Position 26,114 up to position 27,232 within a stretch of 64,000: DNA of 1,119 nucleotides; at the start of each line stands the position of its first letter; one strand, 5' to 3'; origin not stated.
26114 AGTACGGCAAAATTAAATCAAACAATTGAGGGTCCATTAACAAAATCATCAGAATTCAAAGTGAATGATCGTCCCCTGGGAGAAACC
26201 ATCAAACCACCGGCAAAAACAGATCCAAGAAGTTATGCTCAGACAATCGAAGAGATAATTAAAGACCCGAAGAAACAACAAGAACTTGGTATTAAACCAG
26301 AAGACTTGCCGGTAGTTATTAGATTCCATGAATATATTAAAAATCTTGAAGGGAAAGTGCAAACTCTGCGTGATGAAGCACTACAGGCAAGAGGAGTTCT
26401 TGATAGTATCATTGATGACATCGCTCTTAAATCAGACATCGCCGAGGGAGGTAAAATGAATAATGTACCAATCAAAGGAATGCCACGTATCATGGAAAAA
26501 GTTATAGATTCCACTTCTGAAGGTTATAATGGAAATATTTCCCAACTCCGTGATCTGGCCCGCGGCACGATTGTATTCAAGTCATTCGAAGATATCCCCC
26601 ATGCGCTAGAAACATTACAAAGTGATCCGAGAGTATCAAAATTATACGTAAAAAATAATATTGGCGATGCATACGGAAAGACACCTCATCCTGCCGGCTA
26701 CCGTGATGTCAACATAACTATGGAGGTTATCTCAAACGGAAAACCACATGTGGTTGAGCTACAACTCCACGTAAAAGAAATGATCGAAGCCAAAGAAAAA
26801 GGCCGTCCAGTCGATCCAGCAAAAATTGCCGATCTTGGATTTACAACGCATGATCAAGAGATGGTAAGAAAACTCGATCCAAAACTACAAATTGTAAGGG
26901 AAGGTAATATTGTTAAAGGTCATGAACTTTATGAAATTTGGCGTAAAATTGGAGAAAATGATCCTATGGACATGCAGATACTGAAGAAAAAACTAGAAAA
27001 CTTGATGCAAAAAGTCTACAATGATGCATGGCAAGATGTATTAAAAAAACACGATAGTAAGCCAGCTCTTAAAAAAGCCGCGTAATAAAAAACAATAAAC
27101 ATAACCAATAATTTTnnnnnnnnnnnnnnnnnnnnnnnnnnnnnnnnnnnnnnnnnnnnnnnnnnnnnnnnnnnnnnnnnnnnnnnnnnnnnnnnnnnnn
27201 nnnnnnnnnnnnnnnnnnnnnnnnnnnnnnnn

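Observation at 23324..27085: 1253-aa protein ending in a RelA/SpoT-type pyrophosphokinase domain: candidate delivered alarmone-synthetase toxin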

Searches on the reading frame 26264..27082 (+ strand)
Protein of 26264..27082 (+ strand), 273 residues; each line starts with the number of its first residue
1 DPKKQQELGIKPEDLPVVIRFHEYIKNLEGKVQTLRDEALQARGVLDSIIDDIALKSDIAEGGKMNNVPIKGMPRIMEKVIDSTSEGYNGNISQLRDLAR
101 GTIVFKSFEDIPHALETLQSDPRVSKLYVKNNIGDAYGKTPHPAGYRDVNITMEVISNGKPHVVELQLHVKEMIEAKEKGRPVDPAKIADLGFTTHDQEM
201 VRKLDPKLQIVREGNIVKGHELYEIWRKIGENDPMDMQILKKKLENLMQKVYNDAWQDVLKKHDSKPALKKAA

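Call 5: search_protein_families(library=pfam, proteins=[window:26324-27082:+], max_evalue=10)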
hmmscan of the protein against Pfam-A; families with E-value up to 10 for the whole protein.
window:26324-27082:+ (253 aa): 3 families
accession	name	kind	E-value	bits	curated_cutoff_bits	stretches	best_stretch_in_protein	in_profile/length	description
PF04607.23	RelA_SpoT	-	6e-06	27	27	1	51-160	4-101/113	Region found in RelA / SpoT proteins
PF24721.1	HAB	-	0.13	13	27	1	124-150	14-43/81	Half a barrel family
PF00170.26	bZIP_1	-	0.16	12.5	27.6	1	3-38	26-62/64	bZIP transcription factor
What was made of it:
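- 26264..27085 (+): C-terminal Tas1/Apk1-like RelA/SpoT synthetase (toxSYNTH) domain, aa 981-1253. Conserved K1051, R1055, K1059, D1077, R1080, Y1126, D1128, E1145, Q1147. PF04607 E=6e-6 (call 5).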

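Call 6: search_solved_structures(query=window:26324-27082:+, max_evalue=10, show_alignments=3)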
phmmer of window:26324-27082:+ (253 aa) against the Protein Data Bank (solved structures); distinct sequences matched with E-value up to 10: 1.
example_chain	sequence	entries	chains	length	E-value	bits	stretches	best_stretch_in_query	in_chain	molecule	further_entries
6ox6_A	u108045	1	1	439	3.8e-07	33.6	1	18-222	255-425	Tas1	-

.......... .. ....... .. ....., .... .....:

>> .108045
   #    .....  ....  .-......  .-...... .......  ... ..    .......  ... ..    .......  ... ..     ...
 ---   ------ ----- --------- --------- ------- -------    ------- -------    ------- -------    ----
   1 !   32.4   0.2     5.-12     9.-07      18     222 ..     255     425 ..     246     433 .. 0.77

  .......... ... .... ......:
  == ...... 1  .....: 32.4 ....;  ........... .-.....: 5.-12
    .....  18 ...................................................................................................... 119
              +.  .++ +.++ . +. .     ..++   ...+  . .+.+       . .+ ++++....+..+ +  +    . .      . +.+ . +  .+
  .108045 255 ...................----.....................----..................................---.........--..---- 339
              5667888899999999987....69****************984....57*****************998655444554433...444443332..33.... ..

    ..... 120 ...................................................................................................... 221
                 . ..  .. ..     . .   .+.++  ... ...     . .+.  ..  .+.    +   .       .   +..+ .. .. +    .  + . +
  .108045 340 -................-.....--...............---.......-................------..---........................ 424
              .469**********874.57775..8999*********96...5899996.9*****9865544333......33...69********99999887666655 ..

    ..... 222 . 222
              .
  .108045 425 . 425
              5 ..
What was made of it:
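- On Tas1/Apk1-type (p)ppApp synthetase T6SS effector: Tas1 is the only PDB hit with the single sequence (3.8e-7, call 6).
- Checked: Its sole PDB sequence hit is Tas1 6OX6_A, E=3.8e-7 (call 6).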

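Call 19: predict_structure(protein=window:26264-27082:+)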
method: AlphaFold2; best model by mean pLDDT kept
length: 273 residues; sequences in the alignment: 1
mean_pLDDT: 39.8   pTM: 0.27
mean pLDDT of the five models: 39.8, 39.3, 38.6, 35.8, 30.5
residues with pLDDT >= 90: 0; 70-90: 1; 50-70: 37; < 50: 235
segments of 3 or more residues with pLDDT < 50: 31-112, 117-252, 262-273
pLDDT, mean of each block of 10 residues (from residue 1): 61 62 54 46 35 31 29 24 31 35 41 49 38 29 31 36 39 38 36 38 36 33 42 39 45 48 46 40
secondary structure, 60 per line:
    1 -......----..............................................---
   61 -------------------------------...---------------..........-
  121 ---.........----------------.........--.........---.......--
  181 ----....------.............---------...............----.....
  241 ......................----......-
elements in order: H2-7 H12-57 H110-119 E124-132 E149-157 E160-168 H172-178 H185-188 H195-207 H219-231 H236-262 H267-272
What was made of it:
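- Tried and rejected: Single-sequence AlphaFold of the C-terminal domain failed (pLDDT 40; call 19).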

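Call 21: find_homologous_proteins(query=window:26264-27082:+, max_evalue=0.01)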
Query window:26264-27082:+: 539 candidates shared short words with the query, none scored E <= 0.01.

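Call 30: search_protein_representatives(protein=window:26264-27082:+)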
Query: 273 residues. Proteins with E-value up to 0.001 (for the whole library): 676; up to 1e-10: 29; up to 1e-30: 3. The best 150 are listed.
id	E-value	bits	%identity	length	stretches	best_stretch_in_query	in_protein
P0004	5.0e-49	184.0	45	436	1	9-259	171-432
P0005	7.8e-48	180.1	43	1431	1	6-263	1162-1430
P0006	9.4e-35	137.2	41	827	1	5-238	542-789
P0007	1.8e-23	100.2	35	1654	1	57-243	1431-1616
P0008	3.4e-23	99.3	42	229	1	85-259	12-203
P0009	5.4e-23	98.7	41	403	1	32-262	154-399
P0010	2.0e-22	96.8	36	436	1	28-262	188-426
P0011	1.4e-21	94.0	34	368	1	9-257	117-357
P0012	4.5e-21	92.4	33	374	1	10-261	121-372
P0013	1.0e-18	84.7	36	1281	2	62-173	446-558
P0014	2.0e-18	83.7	33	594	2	70-178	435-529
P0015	2.1e-16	77.1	32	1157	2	39-174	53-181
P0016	5.0e-16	75.8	33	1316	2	56-155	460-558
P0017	9.1e-16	75.0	32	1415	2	69-172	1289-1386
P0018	4.2e-15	72.8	31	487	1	23-257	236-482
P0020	5.6e-14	69.1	32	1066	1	12-260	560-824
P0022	2.8e-13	66.8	33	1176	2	65-171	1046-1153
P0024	3.9e-12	63.1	33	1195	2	70-175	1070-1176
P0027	1.9e-11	60.8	29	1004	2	73-166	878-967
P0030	4.8e-11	59.5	31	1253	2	70-177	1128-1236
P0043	3.1e-09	53.6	30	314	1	16-201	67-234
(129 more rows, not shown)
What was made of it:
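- Tried and rejected: The exhaustive HMMER search was needed (call 30).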

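Call 37: search_solved_structures(query=A2, max_evalue=1, show_alignments=2)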
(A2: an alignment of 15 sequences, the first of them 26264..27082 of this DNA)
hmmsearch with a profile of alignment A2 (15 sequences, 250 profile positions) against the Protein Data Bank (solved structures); distinct sequences matched with E-value up to 1: 19.
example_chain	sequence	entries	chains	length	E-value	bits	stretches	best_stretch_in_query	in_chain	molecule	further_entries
6ox6_A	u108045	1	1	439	3.3e-28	102.1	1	16-242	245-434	Tas1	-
6fgk_A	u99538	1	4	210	1e-07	34.9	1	46-183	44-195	GTP pyrophosphokinase YwaC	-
7oiw_A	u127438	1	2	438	1.8e-05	27.6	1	10-183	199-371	GTP pyrophosphokinase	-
1vj7_A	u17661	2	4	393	4.3e-05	26.3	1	23-185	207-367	Bifunctional RELA/SPOT | Bifunctional (p)ppGpp synthase/hydrolase RelA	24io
5iqr_8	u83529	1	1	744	8.9e-05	25.3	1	59-163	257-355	GTP pyrophosphokinase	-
5kps_A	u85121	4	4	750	9e-05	25.3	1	59-163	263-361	GTP pyrophosphokinase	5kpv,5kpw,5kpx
5l3p_z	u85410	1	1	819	0.00011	25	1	59-163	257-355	GTP pyrophosphokinase,GTP pyrophosphokinase,GTP pyrophosphokinase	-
6ewz_A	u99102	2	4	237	0.00013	24.7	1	25-204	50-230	GTP pyrophosphokinase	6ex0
6fgj_A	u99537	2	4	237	0.00025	23.8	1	25-188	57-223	GTP pyrophosphokinase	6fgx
5xnx_A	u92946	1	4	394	0.00066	22.4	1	15-164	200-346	Bifunctional (p)ppGpp synthase/hydrolase RelA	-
8fr8_I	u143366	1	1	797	0.002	20.9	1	14-164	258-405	GTP pyrophosphokinase RelA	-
9l08_A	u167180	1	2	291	0.0047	19.6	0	28-83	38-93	Covalently Connected Cytochrome c555 trimer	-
3l9d_A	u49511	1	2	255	0.03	17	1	51-168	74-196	Putative GTP pyrophosphokinase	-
2be3_A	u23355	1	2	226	0.058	16.1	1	47-187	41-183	GTP pyrophosphokinase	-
9s6k_B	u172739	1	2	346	0.1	15.3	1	17-158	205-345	GTP pyrophosphokinase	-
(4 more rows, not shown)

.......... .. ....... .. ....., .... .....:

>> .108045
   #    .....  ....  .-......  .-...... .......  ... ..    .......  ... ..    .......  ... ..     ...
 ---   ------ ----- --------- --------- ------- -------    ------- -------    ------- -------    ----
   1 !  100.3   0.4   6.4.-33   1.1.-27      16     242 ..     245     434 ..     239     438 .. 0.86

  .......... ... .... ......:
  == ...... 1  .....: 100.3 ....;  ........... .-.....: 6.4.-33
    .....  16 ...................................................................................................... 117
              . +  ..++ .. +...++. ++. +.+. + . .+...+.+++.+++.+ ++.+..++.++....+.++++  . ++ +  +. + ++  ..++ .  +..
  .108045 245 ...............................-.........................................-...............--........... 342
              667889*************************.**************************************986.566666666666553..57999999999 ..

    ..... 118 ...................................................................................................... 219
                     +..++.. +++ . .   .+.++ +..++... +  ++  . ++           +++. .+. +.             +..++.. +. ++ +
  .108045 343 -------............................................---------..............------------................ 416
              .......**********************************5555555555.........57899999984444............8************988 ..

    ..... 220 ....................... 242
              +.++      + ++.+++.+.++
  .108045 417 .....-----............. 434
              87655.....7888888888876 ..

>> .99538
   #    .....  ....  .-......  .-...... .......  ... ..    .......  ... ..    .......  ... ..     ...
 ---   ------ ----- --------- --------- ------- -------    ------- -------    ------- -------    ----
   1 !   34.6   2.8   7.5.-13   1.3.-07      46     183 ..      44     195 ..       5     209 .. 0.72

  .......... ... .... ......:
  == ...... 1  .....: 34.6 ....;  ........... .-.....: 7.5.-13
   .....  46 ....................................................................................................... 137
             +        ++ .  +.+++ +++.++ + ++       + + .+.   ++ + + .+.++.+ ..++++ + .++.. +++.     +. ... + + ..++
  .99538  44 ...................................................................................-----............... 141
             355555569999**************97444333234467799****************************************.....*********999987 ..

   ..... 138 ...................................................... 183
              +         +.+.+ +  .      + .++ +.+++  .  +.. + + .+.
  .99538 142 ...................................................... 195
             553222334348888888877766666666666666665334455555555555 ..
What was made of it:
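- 26264..27085 (+): Tas1 3.8e-7 as a single sequence and 3.3e-28 as a profile (calls 6, 37).
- On RelA/SpoT homologue synthetase domain (Pfam PF04607; toxSYNTH): The family profile A2 hits RelP, Rel and RelA in the PDB at 1e-7 to 1e-4 (call 37). They align with the Tas1 motifs (calls 6, 37).
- On Tas1/Apk1-type (p)ppApp synthetase T6SS effector: It leads by 67 bits with the profile (call 37).
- Closest known: Tas1/Apk1 of Pseudomonas aeruginosa. Same: It is the nearest solved sequence relative of the C-terminal domain (calls 6, 37).
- Checked: A 15-sequence family profile hits Tas1 at 3.3e-28, RelP/YwaC at 1e-7 and Rel/RelA at about 1e-5 (call 37).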

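Call 39: find_homologous_proteins(query=A2, max_evalue=0.001)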
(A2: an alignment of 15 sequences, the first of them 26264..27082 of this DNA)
Query A2 (15 sequences) (273 aa, profile of the alignment): 9 proteins with E <= 0.001 among 3409 candidates.
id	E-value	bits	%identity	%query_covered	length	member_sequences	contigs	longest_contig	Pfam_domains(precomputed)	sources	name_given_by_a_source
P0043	2.7e-63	232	25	91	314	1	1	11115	-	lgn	-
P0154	1.2e-46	177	26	83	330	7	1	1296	-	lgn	-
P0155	1.0e-45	174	26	80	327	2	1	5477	-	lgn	-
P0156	2.2e-45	173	24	80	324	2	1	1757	-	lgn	-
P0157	4.5e-44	169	30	59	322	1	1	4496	-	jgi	jgi:hypothetical protein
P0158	3.0e-33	133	28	80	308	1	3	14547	-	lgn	-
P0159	3.1e-26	110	35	34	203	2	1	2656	-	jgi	-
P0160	3.8e-26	110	37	58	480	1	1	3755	-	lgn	-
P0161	5.3e-20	90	31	41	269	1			-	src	-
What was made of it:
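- Tried and rejected: The word-indexed homology search found no hit with the C-terminal domain (call 21) and only nine hits with its profile (call 39).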

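Call 41: find_encoding_contigs(protein=P0043, flank=6000, max_places=3)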
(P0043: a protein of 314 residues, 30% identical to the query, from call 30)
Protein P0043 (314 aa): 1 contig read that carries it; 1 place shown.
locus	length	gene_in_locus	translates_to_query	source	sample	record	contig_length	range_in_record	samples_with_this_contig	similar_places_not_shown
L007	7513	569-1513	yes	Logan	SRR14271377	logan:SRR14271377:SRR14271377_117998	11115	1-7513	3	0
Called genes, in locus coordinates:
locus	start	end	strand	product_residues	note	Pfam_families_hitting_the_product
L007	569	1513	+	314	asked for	-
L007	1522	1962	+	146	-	-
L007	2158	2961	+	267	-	-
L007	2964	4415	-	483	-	PF00561:Abhydrolase_1, PF12697:Abhydrolase_6, PF12146:Hydrolase_4, PF03096:Ndr (faint)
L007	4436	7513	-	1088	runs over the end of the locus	PF17874:TPR_MalT, PF00515:TPR_1 (faint), PF07719:TPR_2 (faint), PF13176:TPR_7 (faint), PF13181:TPR_8 (faint), PF13374:TPR_10 (faint), PF13424:TPR_12 (weak), PF12770:CHAT, +1 more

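Call 42: find_encoding_contigs(protein=P0158, flank=6000, max_places=3)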
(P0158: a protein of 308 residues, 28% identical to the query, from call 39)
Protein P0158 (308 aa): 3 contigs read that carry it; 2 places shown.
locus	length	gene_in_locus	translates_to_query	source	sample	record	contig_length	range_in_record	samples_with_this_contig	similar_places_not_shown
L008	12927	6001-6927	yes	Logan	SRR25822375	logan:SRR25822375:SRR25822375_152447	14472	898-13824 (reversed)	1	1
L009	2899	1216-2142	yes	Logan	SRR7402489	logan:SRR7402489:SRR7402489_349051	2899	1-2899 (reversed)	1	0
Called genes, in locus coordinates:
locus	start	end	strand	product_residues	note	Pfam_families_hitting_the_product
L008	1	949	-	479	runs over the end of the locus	-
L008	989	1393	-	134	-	PF23356:TPR_PEP5_VPS11 (weak)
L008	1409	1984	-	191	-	PF05685:Uma2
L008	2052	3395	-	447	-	PF03432:Relaxase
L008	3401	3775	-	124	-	PF21983:NikA-like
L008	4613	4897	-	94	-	PF07600:DUF1564 (weak)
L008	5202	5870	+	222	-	PF13365:Trypsin_2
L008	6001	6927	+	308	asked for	-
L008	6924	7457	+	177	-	-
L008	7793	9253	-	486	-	-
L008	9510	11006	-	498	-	PF00069:Pkinase, PF07714:PK_Tyr_Ser-Thr, PF01636:APH (weak), PF03109:ABC1 (faint)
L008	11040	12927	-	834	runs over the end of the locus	PF00069:Pkinase, PF07714:PK_Tyr_Ser-Thr, PF06293:Kdo (weak), PF00069:Pkinase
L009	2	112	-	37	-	?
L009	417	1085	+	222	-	PF13365:Trypsin_2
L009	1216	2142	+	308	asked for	-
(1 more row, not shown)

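Call 50: search_protein_families(library=padloc, proteins=[window:26264-27082:+], max_evalue=0.01)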
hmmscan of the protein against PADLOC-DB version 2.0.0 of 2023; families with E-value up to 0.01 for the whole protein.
window:26264-27082:+ (273 aa): 1 family
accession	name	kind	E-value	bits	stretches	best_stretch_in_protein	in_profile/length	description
PDLC04999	PDC-S33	-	0.0071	13.8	0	71-168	73-166/349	-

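Call 51: predict_structure(alignment_id=A2)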
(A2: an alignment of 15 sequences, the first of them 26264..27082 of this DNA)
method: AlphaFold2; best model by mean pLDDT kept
length: 273 residues; sequences in the alignment: 15
mean_pLDDT: 90.6   pTM: 0.83
mean pLDDT of the five models: 90.6, 88.8, 88.6, 87.1, 86.6
residues with pLDDT >= 90: 214; 70-90: 43; 50-70: 11; < 50: 5
segments of 3 or more residues with pLDDT < 50: 269-273
pLDDT, mean of each block of 10 residues (from residue 1): 89 93 94 93 93 79 68 90 81 88 92 94 96 94 95 94 95 96 94 96 94 94 94 96 97 97 73 48
secondary structure, 60 per line:
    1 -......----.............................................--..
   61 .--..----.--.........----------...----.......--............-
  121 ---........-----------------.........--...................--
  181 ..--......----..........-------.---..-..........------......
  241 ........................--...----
elements in order: H2-7 H12-56 H73-81 E99-105 H108-119 E124-131 E149-157 E160-170 H171-178 H185-190 H195-204 H219-228 H235-264
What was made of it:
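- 26264..27085 (+): AF2 pLDDT 90.6 (call 51).
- On RelA/SpoT homologue synthetase domain (Pfam PF04607; toxSYNTH): AF2 pLDDT 90.6, pTM 0.83 (call 51).
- Checked: The AF2 model built with that alignment has mean pLDDT 90.6 and pTM 0.83 (call 51).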

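Call 54: fold_search(model_id=the predicted structure, library=pdb)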
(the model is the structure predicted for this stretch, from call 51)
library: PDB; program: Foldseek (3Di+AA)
matches with E <= 10: 1013; with E <= 0.001: 54
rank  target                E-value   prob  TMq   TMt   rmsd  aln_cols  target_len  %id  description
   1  6ewz_A                1.2e-06  1.00  0.46  0.60   6.3       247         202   14  Crystal structure of RelP (SAS2) from Staphylococcus aureus bound to AMPCPP and GTP in the pre-catalytic state (released 2018-01-24)
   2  2be3_B                1.4e-06  1.00  0.44  0.60   6.2       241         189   15  Structure of a GTP Pyrophosphokinase Family Protein from Streptococcus pneumoniae (released 2005-12-06)
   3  6fgk_A                1.6e-06  1.00  0.47  0.67   6.0       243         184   16  Crystal structure of the small alarmone synthethase 2 from Bacillus subtilis (released 2018-02-07)
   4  6fgj_A                1.9e-06  1.00  0.47  0.61   6.2       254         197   15  Crystal structure of the small alarmone synthethase 2 from Staphylococcus aureus (released 2018-02-07)
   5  6ewz_B                2.2e-06  1.00  0.34  0.43  10.4       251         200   16  Crystal structure of RelP (SAS2) from Staphylococcus aureus bound to AMPCPP and GTP in the pre-catalytic state (released 2018-01-24)
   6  6fgx_A                2.6e-06  1.00  0.40  0.53   7.1       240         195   15  Crystal structure of the small alarmone synthethase 2 from Staphylococcus aureus bound to AMPCPP (released 2018-02-07)
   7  3l9d_B                2.7e-06  1.00  0.45  0.61   6.7       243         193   15  The Crystal Structure of smu.1046c from Streptococcus mutans UA159 (released 2011-01-12)
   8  5ded_A                2.7e-06  1.00  0.49  0.64   6.3       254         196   15  Crystal structure of the small alarmone synthethase 1 from Bacillus subtilis bound to its product pppGpp (released 2015-10-28)
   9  6fgx_B                3.9e-06  1.00  0.43  0.57   6.4       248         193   13  Crystal structure of the small alarmone synthethase 2 from Staphylococcus aureus bound to AMPCPP (released 2018-02-07)
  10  2be3_A                4.1e-06  1.00  0.50  0.65   6.5       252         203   15  Structure of a GTP Pyrophosphokinase Family Protein from Streptococcus pneumoniae (released 2005-12-06)
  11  6fgk_D                4.4e-06  1.00  0.42  0.57   6.6       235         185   17  Crystal structure of the small alarmone synthethase 2 from Bacillus subtilis (released 2018-02-07)
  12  5ded_C                5.2e-06  1.00  0.47  0.64   6.5       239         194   14  Crystal structure of the small alarmone synthethase 1 from Bacillus subtilis bound to its product pppGpp (released 2015-10-28)
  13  6fgj_B                5.8e-06  1.00  0.45  0.59   6.5       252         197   14  Crystal structure of the small alarmone synthethase 2 from Staphylococcus aureus (released 2018-02-07)
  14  6ex0_B                5.8e-06  1.00  0.38  0.49   7.6       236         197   16  Crystal structure of RelP (SAS2) from Staphylococcus aureus bound to pppGpp in the post-catalytic state (released 2018-01-24)
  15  8vx3_B                6.5e-06  1.00  0.47  0.61   6.2       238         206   13  Structure of an exported small alarmone synthetase from Streptomyces albidoflavus (released 2025-02-05)
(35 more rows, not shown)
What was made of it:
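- On RelA/SpoT homologue synthetase domain (Pfam PF04607; toxSYNTH): All of the top 50 Foldseek PDB hits listed (54 with E<=1e-3) are RSH synthetases, with target-normalised TM 0.6-0.7 (call 54).
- On Tas1/Apk1-type (p)ppApp synthetase T6SS effector: Caveat: the profile includes a Tas1-like member, and Foldseek ranks RelP and RelQ first (call 54).
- Checked: All of the top 50 Foldseek PDB hits listed (54 have E<=1e-3) are RSH synthetases: RelP, RelQ, SaEAS, CapRel, Rel, SpoT, FaRel, FaRel2 (call 54).
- The confident fold matches active enzymes (calls 51, 54).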

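Call 58: search_protein_families(library=pfam, proteins=[L007:1522-1959:+, L008:6924-7454:+], max_evalue=0.01)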
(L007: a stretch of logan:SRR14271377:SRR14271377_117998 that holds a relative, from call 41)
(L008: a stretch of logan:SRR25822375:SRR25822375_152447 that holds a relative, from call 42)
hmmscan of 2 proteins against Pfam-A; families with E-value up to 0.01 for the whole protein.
L007:1522-1959:+ (146 aa): 0 families

L008:6924-7454:+ (177 aa): 0 families

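Call 76: fold_search(model_id=the predicted structure, library=viral)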
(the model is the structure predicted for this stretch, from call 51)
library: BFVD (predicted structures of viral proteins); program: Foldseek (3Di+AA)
matches with E <= 10: 1113; with E <= 0.001: 12
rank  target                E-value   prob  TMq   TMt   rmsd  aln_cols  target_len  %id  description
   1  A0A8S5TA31            1.7e-09  1.00  0.57  0.75   9.4       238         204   18  Tas1 [Siphoviridae sp. ctprd3]
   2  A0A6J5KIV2            1.2e-08  1.00  0.50  0.14   6.7       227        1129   24  DdrB-like domain-containing protein [uncultured Caudovirales phage]
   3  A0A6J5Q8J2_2          2.3e-08  1.00  0.55  0.15   4.1       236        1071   19  RelA/SpoT [uncultured Caudovirales phage]
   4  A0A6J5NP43            2.6e-08  1.00  0.59  0.16   5.5       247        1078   21  Uncharacterized protein [uncultured Caudovirales phage]
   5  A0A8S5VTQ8            8.8e-08  1.00  0.48  0.56   9.8       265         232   15  (no name in the UniProt tables at hand)
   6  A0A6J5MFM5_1          9.3e-08  1.00  0.54  0.16   6.5       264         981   18  ART-PolyVal-like domain-containing protein [uncultured Caudovirales phage]
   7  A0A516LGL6            2.4e-07  1.00  0.56  0.13   5.1       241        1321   18  (no name in the UniProt tables at hand)
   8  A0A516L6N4            1.2e-06  1.00  0.49  0.14   7.0       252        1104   16  (no name in the UniProt tables at hand)
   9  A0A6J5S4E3            1.3e-06  1.00  0.36  0.24   7.0       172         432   20  RelA/SpoT [uncultured Caudovirales phage]
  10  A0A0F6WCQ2            5.1e-06  1.00  0.41  0.45   9.9       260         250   15  RelA/SpoT family protein [Sinorhizobium phage phiN3]
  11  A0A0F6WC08            1.3e-04  1.00  0.34  0.64   6.9       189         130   13  Uncharacterized protein [Sinorhizobium phage phiM7]
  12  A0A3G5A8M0            1.6e-04  1.00  0.35  0.16   7.6       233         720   14  Glycosyltransferase [Hyperionvirus sp.]
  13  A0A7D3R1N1            1.6e-03  1.00  0.35  0.53   8.2       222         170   14  Nucleotidyltransferase relA/spot protein [Fadolivirus FV1/VV64]
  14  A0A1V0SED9            2.0e-03  0.85  0.23  0.19  13.4       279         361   11  Uncharacterized protein [Indivirus ILV1]
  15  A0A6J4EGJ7            3.0e-03  0.89  0.26  0.24  19.6       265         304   13  (no name in the UniProt tables at hand)
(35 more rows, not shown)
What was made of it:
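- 26264..27085 (+): Foldseek hits are all RSH synthetases (calls 54, 76).
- Closest known: Classical polymorphic toxin systems with RelA/SpoT-like toxin domains. Same: Foldseek finds the same fold at the end of ~1000-1300-aa phage polyvalent proteins (call 76).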

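Call 79: find_encoding_contigs(protein=P0005, flank=6000, max_places=2)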
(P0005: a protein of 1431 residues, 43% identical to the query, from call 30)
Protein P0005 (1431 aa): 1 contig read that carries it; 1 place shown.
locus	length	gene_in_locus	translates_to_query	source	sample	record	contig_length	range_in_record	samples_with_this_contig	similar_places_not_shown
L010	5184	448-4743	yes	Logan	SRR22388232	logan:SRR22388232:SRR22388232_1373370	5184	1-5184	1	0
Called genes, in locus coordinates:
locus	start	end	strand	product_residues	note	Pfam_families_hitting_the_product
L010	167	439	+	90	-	-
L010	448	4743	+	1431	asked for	-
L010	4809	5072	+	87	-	-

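Call 80: find_encoding_contigs(protein=P0004, flank=6000, max_places=2)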
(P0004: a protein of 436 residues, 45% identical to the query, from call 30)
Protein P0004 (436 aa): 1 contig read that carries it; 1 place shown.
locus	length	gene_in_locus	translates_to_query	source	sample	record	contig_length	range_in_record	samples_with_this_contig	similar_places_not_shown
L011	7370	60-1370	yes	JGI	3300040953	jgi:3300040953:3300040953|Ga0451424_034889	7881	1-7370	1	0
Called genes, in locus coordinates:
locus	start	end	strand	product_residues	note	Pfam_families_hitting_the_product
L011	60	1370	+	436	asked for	-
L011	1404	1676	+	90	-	-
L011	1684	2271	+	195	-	PF13328:HD_4, PF01966:HD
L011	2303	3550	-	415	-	PF02812:ELFV_dehydrog_N, PF00208:ELFV_dehydrog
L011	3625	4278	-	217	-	-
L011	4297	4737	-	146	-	PF12728:HTH_17 (faint)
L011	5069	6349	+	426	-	PF01979:Amidohydro_1, PF07969:Amidohydro_3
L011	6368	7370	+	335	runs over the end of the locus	PF00962:A_deaminase, PF19326:AMP_deaminase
